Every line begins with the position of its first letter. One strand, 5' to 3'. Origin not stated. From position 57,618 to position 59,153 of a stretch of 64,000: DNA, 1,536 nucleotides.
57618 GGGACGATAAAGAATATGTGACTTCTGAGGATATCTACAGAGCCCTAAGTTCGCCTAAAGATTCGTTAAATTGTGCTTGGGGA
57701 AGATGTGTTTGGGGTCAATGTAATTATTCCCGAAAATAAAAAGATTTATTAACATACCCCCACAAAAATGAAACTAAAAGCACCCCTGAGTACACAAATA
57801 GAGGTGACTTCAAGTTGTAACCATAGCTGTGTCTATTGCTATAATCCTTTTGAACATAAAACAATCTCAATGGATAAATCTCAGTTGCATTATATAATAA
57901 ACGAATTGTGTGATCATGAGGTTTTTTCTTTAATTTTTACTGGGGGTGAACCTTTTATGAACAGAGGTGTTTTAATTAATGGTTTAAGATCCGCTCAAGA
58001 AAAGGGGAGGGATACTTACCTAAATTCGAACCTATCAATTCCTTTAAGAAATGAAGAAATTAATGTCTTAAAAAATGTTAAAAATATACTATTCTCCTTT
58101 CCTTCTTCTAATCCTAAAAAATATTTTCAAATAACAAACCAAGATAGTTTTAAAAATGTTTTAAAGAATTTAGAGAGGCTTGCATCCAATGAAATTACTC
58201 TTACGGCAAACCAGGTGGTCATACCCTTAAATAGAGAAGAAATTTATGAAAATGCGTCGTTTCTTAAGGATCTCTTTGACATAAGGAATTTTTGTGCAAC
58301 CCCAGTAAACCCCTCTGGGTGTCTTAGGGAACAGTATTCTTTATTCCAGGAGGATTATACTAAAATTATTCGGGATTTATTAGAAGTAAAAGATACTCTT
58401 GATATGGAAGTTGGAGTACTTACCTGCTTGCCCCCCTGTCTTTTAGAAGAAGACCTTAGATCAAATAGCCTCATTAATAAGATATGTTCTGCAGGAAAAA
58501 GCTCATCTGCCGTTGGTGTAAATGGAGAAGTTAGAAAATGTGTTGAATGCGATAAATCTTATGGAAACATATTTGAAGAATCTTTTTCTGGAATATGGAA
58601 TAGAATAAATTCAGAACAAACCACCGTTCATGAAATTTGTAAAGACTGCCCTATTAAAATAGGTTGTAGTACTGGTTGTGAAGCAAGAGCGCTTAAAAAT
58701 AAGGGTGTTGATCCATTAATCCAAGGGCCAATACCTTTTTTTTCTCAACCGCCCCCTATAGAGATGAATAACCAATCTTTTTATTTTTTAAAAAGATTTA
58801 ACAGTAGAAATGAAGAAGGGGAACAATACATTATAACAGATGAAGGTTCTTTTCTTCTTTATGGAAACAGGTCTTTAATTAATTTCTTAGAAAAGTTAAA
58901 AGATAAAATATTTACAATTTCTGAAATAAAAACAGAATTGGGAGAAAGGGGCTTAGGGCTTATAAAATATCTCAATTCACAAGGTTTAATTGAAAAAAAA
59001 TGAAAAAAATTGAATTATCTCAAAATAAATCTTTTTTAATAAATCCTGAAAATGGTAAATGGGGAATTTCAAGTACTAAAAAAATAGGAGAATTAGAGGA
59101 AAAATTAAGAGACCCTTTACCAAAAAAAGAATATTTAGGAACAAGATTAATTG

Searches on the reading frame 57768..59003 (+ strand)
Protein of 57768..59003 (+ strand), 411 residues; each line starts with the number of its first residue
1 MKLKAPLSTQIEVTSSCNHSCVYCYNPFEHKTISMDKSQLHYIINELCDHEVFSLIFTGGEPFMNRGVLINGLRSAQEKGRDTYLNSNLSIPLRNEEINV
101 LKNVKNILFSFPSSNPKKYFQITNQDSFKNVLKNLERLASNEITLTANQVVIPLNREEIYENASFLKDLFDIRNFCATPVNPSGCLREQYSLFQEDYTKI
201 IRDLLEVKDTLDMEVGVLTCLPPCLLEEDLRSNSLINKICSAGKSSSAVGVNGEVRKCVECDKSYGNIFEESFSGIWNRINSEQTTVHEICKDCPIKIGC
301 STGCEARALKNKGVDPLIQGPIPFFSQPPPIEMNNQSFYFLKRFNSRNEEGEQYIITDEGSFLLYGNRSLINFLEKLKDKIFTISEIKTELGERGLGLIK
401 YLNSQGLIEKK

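Call 3: search_protein_families(library=ncbifam, proteins=[window:57768-59003:+], max_evalue=0.01)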
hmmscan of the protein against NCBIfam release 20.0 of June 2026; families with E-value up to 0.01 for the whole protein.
window:57768-59003:+ (411 aa): 65 families (the best 25 are shown)
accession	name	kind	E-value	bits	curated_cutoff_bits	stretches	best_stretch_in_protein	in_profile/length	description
TIGR04055.1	rSAM_NirJ2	equivalog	1.3e-21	77.5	500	1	13-310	6-309/326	putative heme d1 biosynthesis radical SAM protein NirJ2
NF047865.1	rSAM_PapB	equivalog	3.4e-18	66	340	1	11-308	7-320/330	PapB family radical SAM/SPASM ranthipeptide maturase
TIGR04303.1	GeoRSP_rSAM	equivalog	2.3e-15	57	400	1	3-311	1-313/325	GeoRSP system radical SAM/SPASM protein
TIGR02666.1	moaA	equivalog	9.4e-14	51.1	284.05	1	11-168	14-182/336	GTP 3',8-cyclase MoaA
TIGR04317.1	W_rSAM_matur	equivalog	1.6e-12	47.2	380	1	11-224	8-228/349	tungsten cofactor oxidoreductase radical SAM maturase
NF038283.1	viperin_w_prok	equivalog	1.7e-12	47.1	180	1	13-159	8-170/281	viperin family antiviral radical SAM protein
TIGR04545.1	rSAM_ahbD_hemeb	equivalog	4.1e-12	46.2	500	1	12-313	5-326/339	heme b synthase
TIGR02668.1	moaA_archaeal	equivalog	1.9e-11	43.5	325.25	1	10-168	13-175/303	GTP 3',8-cyclase MoaA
NF001199.0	PRK00164.2-1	equivalog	2.9e-11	43.1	231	1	8-168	13-177/308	GTP 3',8-cyclase MoaA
NF041298.1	rSAM_mat_DynA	equivalog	3.2e-11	42.8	450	1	11-311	5-328/356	dynobactin maturation radical SAM/SPASM protein DynA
TIGR04403.1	rSAM_skfB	equivalog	6.5e-11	41.6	300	1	5-294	102-382/402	sporulation killing factor system radical SAM maturase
TIGR03977.1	rSAM_pair_HxsC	equivalog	7.7e-11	41.4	267.9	1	10-233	28-260/292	His-Xaa-Ser system radical SAM maturase HxsC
NF045574.1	sacti_mat_StsB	exception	1.2e-10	40.8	625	1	12-310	101-401/466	StsB family radical SAM/SPASM domain sactipeptide maturase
TIGR04250.1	SCM_rSAM_ScmE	equivalog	1.3e-10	40.8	400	1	6-211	2-213/358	SynChlorMet cassette radical SAM/SPASM protein ScmE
NF050035.1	rSAM_WgK_link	exception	1.3e-10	40.8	650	1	4-215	6-220/367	radical SAM/SPASM peptide maturase WgkB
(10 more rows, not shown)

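Call 4: search_protein_families(library=pfam, proteins=[window:57768-59003:+], max_evalue=0.01)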
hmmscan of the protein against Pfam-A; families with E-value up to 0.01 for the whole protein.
window:57768-59003:+ (411 aa): 3 families
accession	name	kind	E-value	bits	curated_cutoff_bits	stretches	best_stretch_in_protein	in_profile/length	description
PF04055.27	Radical_SAM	-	3.2e-16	60.4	29.5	1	11-165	1-165/166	Radical SAM superfamily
PF13353.11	Fer4_12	-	1.1e-08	35.9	22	1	15-81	13-82/137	4Fe-4S single cluster domain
PF13186.11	SPASM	-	7.2e-06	26.6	21.5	1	240-295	1-67/67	Iron-sulfur cluster-binding domain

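Call 8: find_homologous_proteins(query=window:57768-59003:+, max_evalue=1e-10)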
Query window:57768-59003:+ (411 aa): 9 proteins with E <= 1e-10 among 5202 candidates.
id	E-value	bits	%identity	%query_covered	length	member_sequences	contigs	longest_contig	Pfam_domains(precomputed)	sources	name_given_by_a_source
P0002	3.1e-275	930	100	100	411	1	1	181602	PF13186.12,PF04055.28,PF13353.12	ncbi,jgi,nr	ncbi:radical SAM protein [Patescibacteria group bacterium]|nr:radical SAM protein [Patescibacteria g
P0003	6.4e-169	580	63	100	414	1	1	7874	PF13186.12,PF04055.28,PF13353.12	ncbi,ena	-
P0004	5.6e-161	554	59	100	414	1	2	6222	PF13186.12,PF04055.28,PF13353.12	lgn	-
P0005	1.1e-148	514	58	100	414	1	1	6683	PF04055.28,PF13353.12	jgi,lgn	jgi:radical SAM protein with 4Fe4S-binding SPASM domain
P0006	2.4e-117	411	46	100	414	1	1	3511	PF13186.12,PF04055.28,PF13353.12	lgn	-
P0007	2.6e-101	358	51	81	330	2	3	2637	PF13186.12,PF04055.28,PF13353.12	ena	-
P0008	9.2e-34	135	30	78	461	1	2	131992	PF04055.28,PF13353.12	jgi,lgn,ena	-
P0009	7.1e-29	119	26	90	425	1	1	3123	PF04055.28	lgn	-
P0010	1.8e-24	105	28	77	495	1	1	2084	PF04055.28,PF13353.12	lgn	-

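Call 10: find_encoding_contigs(protein=P0003, flank=8000, max_places=3)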
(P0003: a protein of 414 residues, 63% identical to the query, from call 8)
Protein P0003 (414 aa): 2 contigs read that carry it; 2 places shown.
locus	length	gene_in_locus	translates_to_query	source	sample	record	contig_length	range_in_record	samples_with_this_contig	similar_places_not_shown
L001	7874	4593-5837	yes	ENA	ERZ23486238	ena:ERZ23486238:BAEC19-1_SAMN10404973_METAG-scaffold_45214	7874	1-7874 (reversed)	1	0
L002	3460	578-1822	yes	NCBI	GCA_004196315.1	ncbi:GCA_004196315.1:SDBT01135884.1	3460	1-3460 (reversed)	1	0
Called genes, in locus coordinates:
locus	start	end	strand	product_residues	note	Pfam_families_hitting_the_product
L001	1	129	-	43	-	?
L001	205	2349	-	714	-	-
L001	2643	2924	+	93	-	-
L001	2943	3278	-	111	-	-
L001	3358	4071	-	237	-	PF00565:SNase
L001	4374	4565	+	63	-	-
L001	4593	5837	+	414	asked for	PF04055:Radical_SAM, PF13353:Fer4_12, PF13186:SPASM (weak)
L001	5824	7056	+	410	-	PF13353:Fer4_12 (weak), PF04055:Radical_SAM, PF13186:SPASM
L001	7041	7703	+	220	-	PF04450:BSP (weak), PF13485:Peptidase_MA_2 (faint)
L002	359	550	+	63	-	-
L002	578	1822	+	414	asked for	PF04055:Radical_SAM, PF13353:Fer4_12, PF13186:SPASM (weak)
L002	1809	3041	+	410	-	PF13353:Fer4_12 (weak), PF04055:Radical_SAM, PF13186:SPASM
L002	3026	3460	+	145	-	?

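Call 11: find_encoding_contigs(protein=P0004, flank=8000, max_places=3)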
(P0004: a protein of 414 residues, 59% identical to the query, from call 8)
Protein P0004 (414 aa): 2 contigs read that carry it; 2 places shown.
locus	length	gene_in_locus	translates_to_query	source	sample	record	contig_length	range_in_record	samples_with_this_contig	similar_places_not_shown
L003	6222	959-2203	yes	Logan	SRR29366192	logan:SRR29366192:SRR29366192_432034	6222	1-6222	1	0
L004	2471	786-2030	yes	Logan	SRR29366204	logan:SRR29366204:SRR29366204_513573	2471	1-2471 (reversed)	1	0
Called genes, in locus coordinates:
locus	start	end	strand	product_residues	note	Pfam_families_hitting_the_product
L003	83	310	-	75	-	-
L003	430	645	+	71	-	-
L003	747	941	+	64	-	-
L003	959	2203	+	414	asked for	PF04055:Radical_SAM, PF13353:Fer4_12 (weak), PF13186:SPASM (weak)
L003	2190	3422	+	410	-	PF04055:Radical_SAM, PF13186:SPASM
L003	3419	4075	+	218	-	PF04450:BSP (weak)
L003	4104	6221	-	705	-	?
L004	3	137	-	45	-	?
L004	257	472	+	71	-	-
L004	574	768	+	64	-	-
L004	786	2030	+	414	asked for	PF04055:Radical_SAM, PF13353:Fer4_12 (weak), PF13186:SPASM (weak)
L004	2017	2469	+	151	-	?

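Call 12: find_encoding_contigs(protein=P0005, flank=8000, max_places=3)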
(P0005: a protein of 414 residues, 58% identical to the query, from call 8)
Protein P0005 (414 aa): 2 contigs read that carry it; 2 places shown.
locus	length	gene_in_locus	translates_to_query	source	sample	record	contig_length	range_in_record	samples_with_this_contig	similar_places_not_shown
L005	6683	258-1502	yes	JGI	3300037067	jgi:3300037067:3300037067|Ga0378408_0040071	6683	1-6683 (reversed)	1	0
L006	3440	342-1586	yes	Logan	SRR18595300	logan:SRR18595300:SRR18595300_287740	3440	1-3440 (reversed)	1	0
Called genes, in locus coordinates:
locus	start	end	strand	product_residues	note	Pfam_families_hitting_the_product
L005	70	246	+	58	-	-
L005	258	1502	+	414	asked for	PF04055:Radical_SAM, PF13353:Fer4_12 (weak)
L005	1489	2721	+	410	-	PF04055:Radical_SAM, PF13186:SPASM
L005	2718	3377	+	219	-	-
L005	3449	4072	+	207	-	-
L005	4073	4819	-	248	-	PF03141:Methyltransf_29 (weak), PF13489:Methyltransf_23, PF01209:Ubie_methyltran, PF01728:FtsJ (weak), PF13847:Methyltransf_31, PF08241:Methyltransf_11, PF08242:Methyltransf_12, PF13649:Methyltransf_25, +5 more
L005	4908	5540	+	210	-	PF03575:Peptidase_S51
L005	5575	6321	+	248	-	PF01048:PNP_UDP_1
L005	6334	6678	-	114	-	-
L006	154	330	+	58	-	-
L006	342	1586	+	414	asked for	PF04055:Radical_SAM, PF13353:Fer4_12 (weak)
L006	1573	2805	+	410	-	PF04055:Radical_SAM, PF13186:SPASM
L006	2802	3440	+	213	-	?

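Call 13: find_encoding_contigs(protein=P0006, flank=8000, max_places=3)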
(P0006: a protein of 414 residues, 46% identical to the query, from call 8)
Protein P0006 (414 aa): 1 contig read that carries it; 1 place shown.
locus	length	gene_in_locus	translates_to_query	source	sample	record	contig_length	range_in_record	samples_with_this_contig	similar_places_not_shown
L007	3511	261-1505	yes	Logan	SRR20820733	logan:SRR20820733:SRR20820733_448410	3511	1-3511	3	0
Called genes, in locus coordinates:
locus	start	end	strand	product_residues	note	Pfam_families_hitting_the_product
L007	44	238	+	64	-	-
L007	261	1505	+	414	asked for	PF04055:Radical_SAM, PF13353:Fer4_12, PF13186:SPASM (weak)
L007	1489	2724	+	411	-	PF04055:Radical_SAM, PF13186:SPASM (faint)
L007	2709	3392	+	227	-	PF13485:Peptidase_MA_2 (faint)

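Call 14: find_encoding_contigs(protein=P0007, flank=8000, max_places=3)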
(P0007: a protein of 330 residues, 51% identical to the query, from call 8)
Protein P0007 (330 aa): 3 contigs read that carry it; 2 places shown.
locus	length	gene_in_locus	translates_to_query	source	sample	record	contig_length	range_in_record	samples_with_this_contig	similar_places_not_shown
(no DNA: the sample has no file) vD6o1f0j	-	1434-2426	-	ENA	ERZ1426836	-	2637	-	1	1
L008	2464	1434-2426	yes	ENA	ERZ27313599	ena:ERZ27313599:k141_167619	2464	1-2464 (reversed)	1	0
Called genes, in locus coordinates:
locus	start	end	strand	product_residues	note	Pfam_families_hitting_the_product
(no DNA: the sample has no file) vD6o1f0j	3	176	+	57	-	?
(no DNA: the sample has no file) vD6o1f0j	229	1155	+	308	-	-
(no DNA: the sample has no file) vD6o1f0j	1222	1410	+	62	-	-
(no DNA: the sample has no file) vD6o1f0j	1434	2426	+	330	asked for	PF04055:Radical_SAM, PF13353:Fer4_12, PF13186:SPASM (faint)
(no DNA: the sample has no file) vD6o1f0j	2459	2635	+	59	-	?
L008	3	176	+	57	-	?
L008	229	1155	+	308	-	-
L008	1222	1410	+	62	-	-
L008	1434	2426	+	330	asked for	PF04055:Radical_SAM, PF13353:Fer4_12, PF13186:SPASM (faint)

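Call 21: find_related_loci(query=A2, collection=genome_contigs, flank=6000)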
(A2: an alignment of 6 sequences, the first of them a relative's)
Query A2 (411 aa) in genome_contigs; peptide patterns used: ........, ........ (x = any residue, [..] = any of these).
153 stretches matched a pattern; 78 encode a relative of the query (tblastn E <= 1e-3); 77 distinct loci.
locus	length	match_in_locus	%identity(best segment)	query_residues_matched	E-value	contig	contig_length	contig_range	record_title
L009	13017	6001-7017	30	2-324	8e-40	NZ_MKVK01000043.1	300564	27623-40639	MAG: Magnetospirillum sp. 64-120 scnpilot_p_inoc_scaffold_60, whole genome shotgun sequence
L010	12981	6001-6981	30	1-313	4e-39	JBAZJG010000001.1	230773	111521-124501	MAG: Candidatus Omnitrophota bacterium isolate SO_2017_LW4_113 scaffold_156_c1_LW137-91_2017, whole genome shotgun seque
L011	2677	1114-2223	28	2-369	2e-32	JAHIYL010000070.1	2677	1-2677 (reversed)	MAG: Nanoarchaeota archaeon isolate Modern_marine.mb.116 Modern_marine.mb.116_k141_686465, whole genome shotgun sequence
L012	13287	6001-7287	27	3-410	1e-37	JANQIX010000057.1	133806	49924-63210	MAG: Alphaproteobacteria bacterium isolate PL24a_bin.80 k99_2442158, whole genome shotgun sequence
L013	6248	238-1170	24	8-304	7e-23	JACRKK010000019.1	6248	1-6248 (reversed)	MAG: Candidatus Woesearchaeota archaeon isolate NC_groundwater_1853_Pr3_B-0.1um_45_12 SR-2_scaffold_141_447607, whole ge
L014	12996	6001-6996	27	3-327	1e-13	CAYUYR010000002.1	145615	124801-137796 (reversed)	MAG TPA_asm: uncultured Planctomycetaceae bacterium isolate SRP141376_co2_344 genome assembly, contig: NODE_246_length_1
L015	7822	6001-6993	25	3-326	8e-14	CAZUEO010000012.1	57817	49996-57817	MAG TPA_asm: uncultured Planctomycetaceae bacterium isolate binchicken_co100_410 genome assembly, contig: NODE_747_lengt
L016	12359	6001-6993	26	2-325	2e-12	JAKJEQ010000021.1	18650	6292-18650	MAG: Planctomycetota bacterium isolate UR.bin163 NODE_21_length_18650_cov_2.694664, whole genome shotgun sequence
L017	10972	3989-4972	22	3-309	3e-12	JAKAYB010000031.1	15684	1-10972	MAG: Thermoplasmata archaeon isolate YS3.bin24 NODE_797_length_15684_cov_5.323006, whole genome shotgun sequence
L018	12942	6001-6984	21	3-309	4e-12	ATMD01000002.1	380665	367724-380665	MAG: Thermoplasmatales archaeon I-plasma AMDU3_IPLC00002, whole genome shotgun sequence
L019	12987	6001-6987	25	1-322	8e-12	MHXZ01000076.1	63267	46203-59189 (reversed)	MAG: Planctomycetes bacterium GWF2_41_51 gwf2_scaffold_3332, whole genome shotgun sequence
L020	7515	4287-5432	24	4-393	2e-11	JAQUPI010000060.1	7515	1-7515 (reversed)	MAG: Candidatus Omnitrophota bacterium isolate STD1_220 NODE_32031_length_7515_cov_3.019356_Sandtown_D1, whole genome sh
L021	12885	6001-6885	23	6-301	3e-11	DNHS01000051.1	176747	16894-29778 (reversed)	MAG TPA_asm: Candidatus Omnitrophota bacterium isolate UBA10183 contig_12092, whole genome shotgun sequence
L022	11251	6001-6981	26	3-317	4e-11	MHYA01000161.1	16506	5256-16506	MAG: Planctomycetes bacterium GWF2_42_9 gwf2_scaffold_5455, whole genome shotgun sequence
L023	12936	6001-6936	24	1-306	4e-11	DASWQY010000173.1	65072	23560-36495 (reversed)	MAG TPA_asm: Pyrinomonadaceae bacterium isolate SMAG_U3507 k141_2962721, whole genome shotgun sequence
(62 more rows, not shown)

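Call 27: find_encoding_contigs(protein=P0008, flank=6000, max_places=2)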
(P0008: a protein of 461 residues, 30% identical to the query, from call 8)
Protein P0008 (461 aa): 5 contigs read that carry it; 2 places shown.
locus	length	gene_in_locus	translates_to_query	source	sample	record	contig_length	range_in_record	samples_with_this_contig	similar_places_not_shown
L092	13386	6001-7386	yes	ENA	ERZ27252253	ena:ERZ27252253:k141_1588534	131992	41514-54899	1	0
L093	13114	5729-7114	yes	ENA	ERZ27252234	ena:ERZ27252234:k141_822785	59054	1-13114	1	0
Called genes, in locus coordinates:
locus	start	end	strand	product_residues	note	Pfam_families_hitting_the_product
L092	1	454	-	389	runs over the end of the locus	-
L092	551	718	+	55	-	-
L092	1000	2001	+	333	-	PF01522:Polysacc_deac_1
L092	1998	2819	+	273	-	PF00551:Formyl_trans_N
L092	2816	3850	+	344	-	PF03102:NeuB, PF08666:SAF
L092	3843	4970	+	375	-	PF02350:Epimerase_2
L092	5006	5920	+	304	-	PF04055:Radical_SAM, PF13186:SPASM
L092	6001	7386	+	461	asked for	PF13353:Fer4_12, PF04055:Radical_SAM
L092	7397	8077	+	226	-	PF05711:TylF, PF13578:Methyltransf_24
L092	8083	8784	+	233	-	PF02348:CTP_transf_3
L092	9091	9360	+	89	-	-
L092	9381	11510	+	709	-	PF01138:RNase_PH, PF03725:RNase_PH_C, PF03726:PNPase, PF01138:RNase_PH, PF00013:KH_1, PF00575:S1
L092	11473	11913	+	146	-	PF00692:dUTPase, PF22769:DCD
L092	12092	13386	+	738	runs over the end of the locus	PF13491:FtsK_4TM, PF17854:FtsK_alpha, PF01580:FtsK_SpoIIIE, PF09397:FtsK_gamma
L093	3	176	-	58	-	?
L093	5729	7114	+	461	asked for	PF13353:Fer4_12, PF04055:Radical_SAM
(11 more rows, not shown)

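Call 32: search_solved_structures(query=window:57768-59003:+, max_evalue=0.001)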
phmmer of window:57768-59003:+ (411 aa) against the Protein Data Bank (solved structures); distinct sequences matched with E-value up to 0.001: 1.
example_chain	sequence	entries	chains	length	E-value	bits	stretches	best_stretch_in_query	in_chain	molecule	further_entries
6efn_A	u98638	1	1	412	1.1e-05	28.1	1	5-164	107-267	Sporulation killing factor maturation protein SkfB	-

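Call 47: search_solved_structures(query=A2, max_evalue=0.001)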
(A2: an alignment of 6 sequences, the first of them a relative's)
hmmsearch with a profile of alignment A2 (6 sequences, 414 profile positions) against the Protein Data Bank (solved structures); distinct sequences matched with E-value up to 0.001: 16.
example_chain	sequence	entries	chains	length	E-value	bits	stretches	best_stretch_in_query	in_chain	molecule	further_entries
5v1q_A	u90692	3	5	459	2.4e-10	43.1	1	5-313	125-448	Radical SAM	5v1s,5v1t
6efn_A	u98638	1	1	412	1.5e-09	40.5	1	6-162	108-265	Sporulation killing factor maturation protein SkfB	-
5wgg_A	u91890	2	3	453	2.7e-08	36.4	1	11-308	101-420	Radical SAM domain protein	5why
9dfu_A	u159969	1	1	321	7.8e-07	31.5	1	6-158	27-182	Radical SAM core domain-containing protein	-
9dfn_A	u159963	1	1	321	2.2e-06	30.1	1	6-158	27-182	Radical SAM core domain-containing protein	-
5vsl_A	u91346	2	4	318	3e-06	29.6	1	5-158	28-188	Radical S-adenosyl methionine domain-containing protein 2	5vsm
1tv7_A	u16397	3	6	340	3.4e-06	29.4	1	8-169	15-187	Molybdenum cofactor biosynthesis protein A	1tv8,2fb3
6q2p_A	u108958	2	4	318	4.1e-06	29.2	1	5-158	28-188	Radical S-adenosyl methionine domain-containing protein 2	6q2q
2fb2_A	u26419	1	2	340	4.9e-06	28.9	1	8-169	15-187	Molybdenum cofactor biosynthesis protein A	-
7n7h_A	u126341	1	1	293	9.4e-06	28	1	5-158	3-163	VIPERIN-LIKE ENZYME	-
6c8v_A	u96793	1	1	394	3.4e-05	26.1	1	5-159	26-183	Coenzyme PQQ synthesis protein E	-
4m7s_A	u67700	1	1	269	4.4e-05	25.8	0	9-67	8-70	BtrN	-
4m7t_A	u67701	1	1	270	6.2e-05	25.3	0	9-67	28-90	BtrN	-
8fo0_A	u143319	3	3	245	0.00054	22.2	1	15-158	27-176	Pyruvate formate-lyase 1-activating enzyme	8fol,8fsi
7tol_A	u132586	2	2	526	0.00061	22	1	10-189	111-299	glycerol dibiphytanyl glycerol tetraether - macrocyclic archaeol synthase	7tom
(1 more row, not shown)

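Call 55: predict_structure(alignment_id=A2)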
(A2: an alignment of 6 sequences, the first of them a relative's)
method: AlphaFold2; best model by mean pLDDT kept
length: 411 residues; sequences in the alignment: 6
mean_pLDDT: 61.7   pTM: 0.55
mean pLDDT of the five models: 61.7, 61.0, 59.7, 58.8, 58.5
residues with pLDDT >= 90: 47; 70-90: 141; 50-70: 75; < 50: 148
segments of 3 or more residues with pLDDT < 50: 1-34, 59-64, 182-189, 220-222, 236-239, 241-330
pLDDT, mean of each block of 10 residues (from residue 1): 38 34 30 50 64 56 57 83 77 86 86 87 76 92 88 85 97 83 41 73 90 76 57 49 36 31 33 39 30 24 27 30 31 79 72 58 64 82 86 77 78 78
secondary structure, 60 per line:
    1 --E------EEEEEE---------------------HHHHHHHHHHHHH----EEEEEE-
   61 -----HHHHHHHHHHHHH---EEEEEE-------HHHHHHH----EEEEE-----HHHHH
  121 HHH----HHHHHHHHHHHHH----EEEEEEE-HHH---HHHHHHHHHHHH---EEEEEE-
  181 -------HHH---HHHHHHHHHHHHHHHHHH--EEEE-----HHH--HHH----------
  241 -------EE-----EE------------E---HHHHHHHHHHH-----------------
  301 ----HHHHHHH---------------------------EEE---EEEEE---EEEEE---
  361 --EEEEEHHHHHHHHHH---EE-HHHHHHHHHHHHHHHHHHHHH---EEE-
elements in order: E10-15 H37-49 E54-59 H66-78 E82-87 H95-101 E106-110 H116-123 H128-140 E145-151 H159-170 E174-179 H194-211 E214-217 H273-283 H305-311 E339-341 E345-349 E353-357 E363-367 H368-377 H384-404 E408-410

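Call 64: fold_search(model_id=the predicted structure, library=pdb)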
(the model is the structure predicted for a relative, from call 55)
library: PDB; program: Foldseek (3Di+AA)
matches with E <= 10: 1674; with E <= 0.001: 111
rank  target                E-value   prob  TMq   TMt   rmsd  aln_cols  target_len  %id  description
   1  5v1s_A                1.1e-10  1.00  0.48  0.46  14.1       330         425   16  Crystal structure of Streptococcus suis SuiB bound to S-adenosylmethionine (released 2017-08-30)
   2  5v1q_A                1.3e-10  1.00  0.47  0.46   6.6       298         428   16  Crystal structure of Streptococcus suis SuiB (released 2017-08-30)
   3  5v1t_A                5.0e-10  1.00  0.47  0.44   7.0       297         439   14  Crystal structure of Streptococcus suis SuiB bound to precursor peptide SuiA (released 2017-08-30)
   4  5v1s_B                9.1e-10  1.00  0.45  0.44   7.3       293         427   16  Crystal structure of Streptococcus suis SuiB bound to S-adenosylmethionine (released 2017-08-30)
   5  5v1q_B                1.1e-09  1.00  0.47  0.44   7.3       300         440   15  Crystal structure of Streptococcus suis SuiB (released 2017-08-30)
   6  9dfu                  2.1e-09  1.00  0.42  0.59   4.0       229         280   19  X-ray crystal structure of the second Viperin-like enzyme from T. virens variant F40H with bound CTP and SAM (released 2025-02-19)
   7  6efn                  2.4e-09  1.00  0.46  0.49   6.2       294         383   18  Structure of a RiPP maturase, SkfB (released 2018-10-24)
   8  9dfn                  4.9e-09  1.00  0.42  0.59   4.5       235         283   20  X-ray crystal structure of the second viperin-like enzyme from Trichoderma virens with bound CTP and SAM (released 2025-02-19)
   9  8vdw_B                1.1e-08  1.00  0.39  0.47  11.2       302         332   15  X-Ray Crystal Structure of the biotin synthase from V. parvula (released 2024-01-24)
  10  6q2q_B                1.1e-08  1.00  0.43  0.59   3.7       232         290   17  Crystal structure of mouse viperin bound to uridine triphosphate and S-adenosylhomocysteine (released 2020-01-22)
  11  6q2q_A                2.3e-08  1.00  0.42  0.58   3.8       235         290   18  Crystal structure of mouse viperin bound to uridine triphosphate and S-adenosylhomocysteine (released 2020-01-22)
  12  8hzv_A                2.6e-08  1.00  0.41  0.36   6.7       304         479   19  The crystal structure of a Radical SAM Enzyme DesII (released 2024-07-10)
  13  5vsl_A                2.8e-08  1.00  0.42  0.63   3.9       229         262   17  Crystal structure of viperin with bound [4Fe-4S] cluster and S-adenosylhomocysteine (SAH) (released 2017-06-14)
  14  6q2p_B                3.1e-08  1.00  0.43  0.58   4.0       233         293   18  Crystal structure of mouse viperin bound to cytidine triphosphate and S-adenosylhomocysteine (released 2020-01-22)
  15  8vdw_A                3.1e-08  1.00  0.39  0.47  11.2       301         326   15  X-Ray Crystal Structure of the biotin synthase from V. parvula (released 2024-01-24)
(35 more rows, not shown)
